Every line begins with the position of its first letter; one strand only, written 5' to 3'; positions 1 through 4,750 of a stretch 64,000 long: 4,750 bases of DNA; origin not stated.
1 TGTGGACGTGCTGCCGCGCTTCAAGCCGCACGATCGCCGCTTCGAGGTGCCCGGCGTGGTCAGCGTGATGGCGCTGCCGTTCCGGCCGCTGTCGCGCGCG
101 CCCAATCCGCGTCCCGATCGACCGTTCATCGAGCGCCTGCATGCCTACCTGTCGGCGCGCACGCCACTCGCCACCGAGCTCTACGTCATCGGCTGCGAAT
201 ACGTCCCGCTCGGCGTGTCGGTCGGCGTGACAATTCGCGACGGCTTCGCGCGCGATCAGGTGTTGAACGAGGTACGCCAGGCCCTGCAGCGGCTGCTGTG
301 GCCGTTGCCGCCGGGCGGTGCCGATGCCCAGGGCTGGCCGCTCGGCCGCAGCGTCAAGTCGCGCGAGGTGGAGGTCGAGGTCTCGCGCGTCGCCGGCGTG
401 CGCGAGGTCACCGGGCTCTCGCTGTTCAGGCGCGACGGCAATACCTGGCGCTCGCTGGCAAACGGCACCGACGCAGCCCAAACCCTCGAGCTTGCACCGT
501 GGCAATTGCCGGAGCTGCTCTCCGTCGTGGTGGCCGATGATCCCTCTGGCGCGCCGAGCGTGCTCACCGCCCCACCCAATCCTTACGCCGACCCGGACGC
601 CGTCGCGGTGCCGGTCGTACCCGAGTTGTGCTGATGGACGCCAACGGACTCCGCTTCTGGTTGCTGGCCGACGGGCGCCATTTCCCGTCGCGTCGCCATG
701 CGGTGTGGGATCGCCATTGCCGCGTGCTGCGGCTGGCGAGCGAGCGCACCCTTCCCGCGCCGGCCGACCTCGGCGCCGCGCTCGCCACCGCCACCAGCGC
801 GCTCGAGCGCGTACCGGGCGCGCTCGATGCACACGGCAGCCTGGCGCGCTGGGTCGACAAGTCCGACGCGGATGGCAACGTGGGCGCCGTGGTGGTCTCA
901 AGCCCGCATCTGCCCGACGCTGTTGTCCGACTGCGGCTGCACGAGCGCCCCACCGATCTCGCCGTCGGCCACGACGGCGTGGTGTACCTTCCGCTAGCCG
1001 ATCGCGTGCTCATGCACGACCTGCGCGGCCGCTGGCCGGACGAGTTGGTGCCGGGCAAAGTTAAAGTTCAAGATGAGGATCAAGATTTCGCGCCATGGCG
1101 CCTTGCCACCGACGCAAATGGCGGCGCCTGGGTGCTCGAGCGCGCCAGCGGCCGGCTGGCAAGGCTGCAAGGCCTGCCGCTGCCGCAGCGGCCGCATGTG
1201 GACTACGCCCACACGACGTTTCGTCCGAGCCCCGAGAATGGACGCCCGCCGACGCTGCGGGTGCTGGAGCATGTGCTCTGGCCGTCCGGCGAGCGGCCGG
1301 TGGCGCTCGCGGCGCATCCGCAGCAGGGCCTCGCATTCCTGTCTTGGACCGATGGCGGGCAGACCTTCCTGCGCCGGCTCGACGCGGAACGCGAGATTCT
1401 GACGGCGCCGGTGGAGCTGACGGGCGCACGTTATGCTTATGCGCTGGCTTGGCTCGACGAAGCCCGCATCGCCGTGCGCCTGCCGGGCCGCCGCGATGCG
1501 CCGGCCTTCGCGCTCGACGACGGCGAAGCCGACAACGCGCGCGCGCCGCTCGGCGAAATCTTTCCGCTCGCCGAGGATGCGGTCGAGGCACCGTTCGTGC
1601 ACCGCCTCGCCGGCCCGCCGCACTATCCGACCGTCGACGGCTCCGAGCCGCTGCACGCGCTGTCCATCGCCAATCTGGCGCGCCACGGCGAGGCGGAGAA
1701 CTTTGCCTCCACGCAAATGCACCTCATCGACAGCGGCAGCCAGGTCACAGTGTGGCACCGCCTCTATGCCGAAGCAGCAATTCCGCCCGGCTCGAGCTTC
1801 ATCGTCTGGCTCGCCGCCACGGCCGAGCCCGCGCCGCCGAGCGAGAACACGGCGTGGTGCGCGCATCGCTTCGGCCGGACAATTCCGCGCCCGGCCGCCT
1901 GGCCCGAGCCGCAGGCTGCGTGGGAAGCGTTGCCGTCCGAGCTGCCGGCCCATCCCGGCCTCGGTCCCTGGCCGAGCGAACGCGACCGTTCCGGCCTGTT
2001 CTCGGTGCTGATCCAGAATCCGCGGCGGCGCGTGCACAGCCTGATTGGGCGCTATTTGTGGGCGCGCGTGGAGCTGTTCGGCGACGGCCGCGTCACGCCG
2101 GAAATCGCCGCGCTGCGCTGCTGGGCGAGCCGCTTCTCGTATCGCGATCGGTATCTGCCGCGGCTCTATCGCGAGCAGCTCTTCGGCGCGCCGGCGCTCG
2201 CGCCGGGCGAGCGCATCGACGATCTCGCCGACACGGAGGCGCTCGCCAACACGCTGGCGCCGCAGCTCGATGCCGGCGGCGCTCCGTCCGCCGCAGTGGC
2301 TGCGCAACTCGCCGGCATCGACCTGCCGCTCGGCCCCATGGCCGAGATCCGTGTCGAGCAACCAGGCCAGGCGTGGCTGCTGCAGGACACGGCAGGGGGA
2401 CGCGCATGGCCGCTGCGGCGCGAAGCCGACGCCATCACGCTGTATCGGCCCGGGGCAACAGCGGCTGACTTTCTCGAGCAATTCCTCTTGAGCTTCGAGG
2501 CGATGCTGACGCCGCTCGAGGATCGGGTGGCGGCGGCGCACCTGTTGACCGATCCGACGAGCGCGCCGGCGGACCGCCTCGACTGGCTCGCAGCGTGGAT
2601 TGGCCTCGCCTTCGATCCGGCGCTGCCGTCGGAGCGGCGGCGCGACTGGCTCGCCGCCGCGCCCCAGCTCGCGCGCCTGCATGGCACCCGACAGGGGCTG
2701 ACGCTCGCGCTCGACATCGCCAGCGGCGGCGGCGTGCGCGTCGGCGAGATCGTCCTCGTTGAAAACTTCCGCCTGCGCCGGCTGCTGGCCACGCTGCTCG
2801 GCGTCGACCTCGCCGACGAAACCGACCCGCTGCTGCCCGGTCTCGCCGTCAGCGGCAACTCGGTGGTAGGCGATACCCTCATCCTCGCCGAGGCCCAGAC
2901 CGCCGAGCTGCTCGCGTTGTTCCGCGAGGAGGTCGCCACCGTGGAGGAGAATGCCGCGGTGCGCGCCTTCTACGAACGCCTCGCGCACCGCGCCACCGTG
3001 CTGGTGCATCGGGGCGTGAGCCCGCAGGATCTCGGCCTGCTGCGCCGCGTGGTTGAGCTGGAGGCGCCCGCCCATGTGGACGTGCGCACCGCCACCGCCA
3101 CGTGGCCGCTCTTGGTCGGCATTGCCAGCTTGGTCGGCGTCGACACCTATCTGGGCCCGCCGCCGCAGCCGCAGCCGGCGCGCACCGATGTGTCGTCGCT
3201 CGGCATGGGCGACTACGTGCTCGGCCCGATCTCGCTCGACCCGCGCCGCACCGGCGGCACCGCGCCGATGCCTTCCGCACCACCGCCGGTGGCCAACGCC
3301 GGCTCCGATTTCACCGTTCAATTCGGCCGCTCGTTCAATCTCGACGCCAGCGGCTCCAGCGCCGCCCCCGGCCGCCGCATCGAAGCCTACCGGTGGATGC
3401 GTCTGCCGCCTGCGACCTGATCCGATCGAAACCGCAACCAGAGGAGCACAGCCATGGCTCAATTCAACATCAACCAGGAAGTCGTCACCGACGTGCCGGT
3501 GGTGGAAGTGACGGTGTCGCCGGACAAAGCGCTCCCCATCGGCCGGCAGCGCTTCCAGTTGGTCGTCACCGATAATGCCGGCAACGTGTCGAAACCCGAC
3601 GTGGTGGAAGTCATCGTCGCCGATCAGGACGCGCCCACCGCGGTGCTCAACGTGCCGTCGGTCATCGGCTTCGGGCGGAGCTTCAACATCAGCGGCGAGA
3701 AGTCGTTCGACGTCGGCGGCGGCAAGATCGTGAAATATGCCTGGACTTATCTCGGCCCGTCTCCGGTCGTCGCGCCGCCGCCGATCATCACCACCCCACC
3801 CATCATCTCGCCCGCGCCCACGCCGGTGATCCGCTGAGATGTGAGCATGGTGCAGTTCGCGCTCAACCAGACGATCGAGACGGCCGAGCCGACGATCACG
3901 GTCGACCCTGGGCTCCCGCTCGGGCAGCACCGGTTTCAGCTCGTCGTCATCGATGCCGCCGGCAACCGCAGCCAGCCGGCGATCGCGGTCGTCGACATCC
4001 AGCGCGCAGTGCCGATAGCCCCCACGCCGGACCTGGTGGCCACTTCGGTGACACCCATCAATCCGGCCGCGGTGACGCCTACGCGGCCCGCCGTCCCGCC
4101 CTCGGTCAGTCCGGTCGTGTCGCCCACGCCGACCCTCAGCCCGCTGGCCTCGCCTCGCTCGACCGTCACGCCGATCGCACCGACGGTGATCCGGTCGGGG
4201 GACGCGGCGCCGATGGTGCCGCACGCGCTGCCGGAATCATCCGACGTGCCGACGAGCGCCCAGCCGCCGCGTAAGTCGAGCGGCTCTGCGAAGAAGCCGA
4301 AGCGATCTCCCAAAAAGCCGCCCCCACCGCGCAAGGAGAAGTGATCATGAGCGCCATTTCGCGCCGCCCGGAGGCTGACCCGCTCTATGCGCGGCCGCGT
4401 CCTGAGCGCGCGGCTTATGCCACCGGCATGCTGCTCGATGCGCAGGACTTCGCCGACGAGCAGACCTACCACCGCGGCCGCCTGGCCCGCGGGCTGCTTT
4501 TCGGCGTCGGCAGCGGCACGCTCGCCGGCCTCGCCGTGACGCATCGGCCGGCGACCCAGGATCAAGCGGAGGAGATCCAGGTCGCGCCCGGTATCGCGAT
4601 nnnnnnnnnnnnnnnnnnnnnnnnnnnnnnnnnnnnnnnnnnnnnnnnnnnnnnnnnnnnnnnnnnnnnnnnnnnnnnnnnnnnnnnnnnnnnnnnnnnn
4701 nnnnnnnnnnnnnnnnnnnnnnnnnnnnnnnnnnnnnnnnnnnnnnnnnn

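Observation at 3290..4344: Three collinear same-frame ORFs separated only by single TGA codons, with PKD-like domains split across the stops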

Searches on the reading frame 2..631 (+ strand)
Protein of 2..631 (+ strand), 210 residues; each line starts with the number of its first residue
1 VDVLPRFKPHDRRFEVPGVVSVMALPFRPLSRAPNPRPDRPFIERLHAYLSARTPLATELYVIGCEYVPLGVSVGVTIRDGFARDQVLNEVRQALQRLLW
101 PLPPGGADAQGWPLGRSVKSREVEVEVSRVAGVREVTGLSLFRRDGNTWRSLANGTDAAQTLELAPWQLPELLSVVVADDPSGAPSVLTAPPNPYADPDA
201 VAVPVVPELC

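Call 32: search_protein_families(library=pfam, proteins=[window:2-631:+], max_evalue=0.001)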
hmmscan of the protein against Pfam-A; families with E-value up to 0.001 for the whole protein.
window:2-631:+ (210 aa): 0 families

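Call 33: search_protein_families(library=ncbifam, proteins=[window:2-631:+], max_evalue=0.001)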
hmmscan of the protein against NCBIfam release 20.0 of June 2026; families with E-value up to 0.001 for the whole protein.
window:2-631:+ (210 aa): 1 family
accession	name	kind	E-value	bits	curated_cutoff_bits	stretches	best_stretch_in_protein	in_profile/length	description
TIGR02243.1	TIGR02243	equivalog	5.3e-11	41.8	155.8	1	32-140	553-657/659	putative baseplate assembly protein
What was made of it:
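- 2..634 (+): 3' end of the Cis11-like baseplate gene (cut by the window edge). NCBIfam TIGR02243 'putative baseplate assembly protein', E 5e-11, matching profile positions 553-657 of 659 (call 33).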

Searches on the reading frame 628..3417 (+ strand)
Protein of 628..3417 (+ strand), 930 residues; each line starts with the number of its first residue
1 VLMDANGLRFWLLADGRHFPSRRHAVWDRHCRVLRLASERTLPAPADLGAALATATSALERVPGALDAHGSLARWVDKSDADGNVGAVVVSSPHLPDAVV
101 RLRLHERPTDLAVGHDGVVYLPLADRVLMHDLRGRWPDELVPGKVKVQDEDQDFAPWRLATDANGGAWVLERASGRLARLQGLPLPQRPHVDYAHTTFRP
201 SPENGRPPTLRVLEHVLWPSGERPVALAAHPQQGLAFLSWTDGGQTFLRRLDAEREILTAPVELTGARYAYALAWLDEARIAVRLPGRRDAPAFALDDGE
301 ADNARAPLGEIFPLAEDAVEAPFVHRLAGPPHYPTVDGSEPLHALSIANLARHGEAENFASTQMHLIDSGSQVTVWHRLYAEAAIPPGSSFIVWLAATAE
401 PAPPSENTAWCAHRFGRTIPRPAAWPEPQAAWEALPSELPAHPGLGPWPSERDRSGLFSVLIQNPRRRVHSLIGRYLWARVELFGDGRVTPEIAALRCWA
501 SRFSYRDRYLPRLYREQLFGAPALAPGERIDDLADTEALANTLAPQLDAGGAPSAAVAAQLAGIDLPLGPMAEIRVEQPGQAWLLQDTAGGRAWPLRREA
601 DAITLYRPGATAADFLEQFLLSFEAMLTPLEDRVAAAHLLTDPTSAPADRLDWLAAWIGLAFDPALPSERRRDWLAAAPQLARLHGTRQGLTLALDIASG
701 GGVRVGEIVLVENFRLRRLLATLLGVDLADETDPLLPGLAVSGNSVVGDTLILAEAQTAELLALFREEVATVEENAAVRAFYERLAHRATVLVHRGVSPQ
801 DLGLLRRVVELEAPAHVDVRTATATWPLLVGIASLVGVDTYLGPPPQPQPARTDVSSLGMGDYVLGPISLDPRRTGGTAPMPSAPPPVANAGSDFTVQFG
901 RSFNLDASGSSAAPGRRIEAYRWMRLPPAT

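Call 7: search_protein_families(library=pfam, proteins=[window:628-3417:+], max_evalue=1)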
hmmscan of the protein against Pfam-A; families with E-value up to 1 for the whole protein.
window:628-3417:+ (930 aa): 1 family
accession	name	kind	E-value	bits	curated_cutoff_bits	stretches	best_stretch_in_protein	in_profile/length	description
PF09684.15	Tail_P2_I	-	1.8e-09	38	20.6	1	624-707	13-96/139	Phage tail protein (Tail_P2_I)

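Call 8: search_protein_families(library=ncbifam, proteins=[window:628-3417:+], max_evalue=1)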
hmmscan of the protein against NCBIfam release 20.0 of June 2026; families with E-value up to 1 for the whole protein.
window:628-3417:+ (930 aa): 3 families
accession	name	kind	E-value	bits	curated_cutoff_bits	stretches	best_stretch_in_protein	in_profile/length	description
NF053768.1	CIS12_fam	equivalog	2.5e-33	115.7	860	3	605-843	479-692/715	CIS12 family contractile injection system protein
TIGR02242.1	tail_TIGR02242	domain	3e-17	62.9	51.85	1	610-705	12-106/131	phage tail protein domain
TIGR01386.1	cztS_silS_copS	subfamily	0.11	11.4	292.55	1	746-808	293-357/457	heavy metal sensor histidine kinase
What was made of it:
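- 628..3420 (+): Cis12-like baseplate protein with a Tail_P2_I domain, 930 aa, ending in TGA. CIS12_fam gives a partial match, E 2.5e-33 but far below its cut-off (calls 7, 8).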

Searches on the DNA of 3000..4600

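Call 64: search_rna_families(source=window, start=3000, end=4600, threshold=evalue, max_evalue=1)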
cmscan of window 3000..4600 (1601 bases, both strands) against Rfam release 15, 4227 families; matches with E-value up to 1: 0.
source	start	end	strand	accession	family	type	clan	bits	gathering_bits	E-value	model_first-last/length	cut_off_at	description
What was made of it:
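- On Programmed stop-codon readthrough: No Rfam match (call 64).
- On Selenocysteine (UGA) recoding: No SECIS or other Rfam match (call 64).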

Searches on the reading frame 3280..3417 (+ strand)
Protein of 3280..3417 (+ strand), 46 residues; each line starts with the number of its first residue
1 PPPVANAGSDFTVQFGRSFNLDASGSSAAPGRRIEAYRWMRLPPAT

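Call 25: search_protein_families(library=pfam, proteins=[window:3280-3417:+], max_evalue=1)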
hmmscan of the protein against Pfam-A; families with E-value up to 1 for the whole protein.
seq(46 aa): 2 families
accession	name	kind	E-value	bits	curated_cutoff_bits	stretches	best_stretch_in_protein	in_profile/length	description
PF22352.2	K319L-like_PKD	-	0.0023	18.3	27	1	7-41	1-35/84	K319L-like, PKD domain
PF18911.6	PKD_4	-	0.0073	16.8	27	1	2-39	3-39/85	PKD domain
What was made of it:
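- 3280..3417 (+): N-terminal half (strands A to C) of PKD domain 1, forming the last ~46 aa of Cis12 (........................). Matches K319L-like_PKD profile positions 1-35 alone, and positions 1-84 when joined to the ORF2 N-terminus (call 25).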

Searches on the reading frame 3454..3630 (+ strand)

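Call 25: search_protein_families(library=pfam, proteins=[window:3454-3630:+], max_evalue=1)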
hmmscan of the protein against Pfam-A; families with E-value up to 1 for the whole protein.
seq(59 aa): 2 families
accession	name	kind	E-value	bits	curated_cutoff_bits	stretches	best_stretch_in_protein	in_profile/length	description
PF02494.22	HYR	-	0.0029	18.4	21.7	1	13-46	40-73/81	HYR domain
PF19077.6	Big_13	-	0.0065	17.4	27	1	17-55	62-100/102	Bacterial Ig-like domain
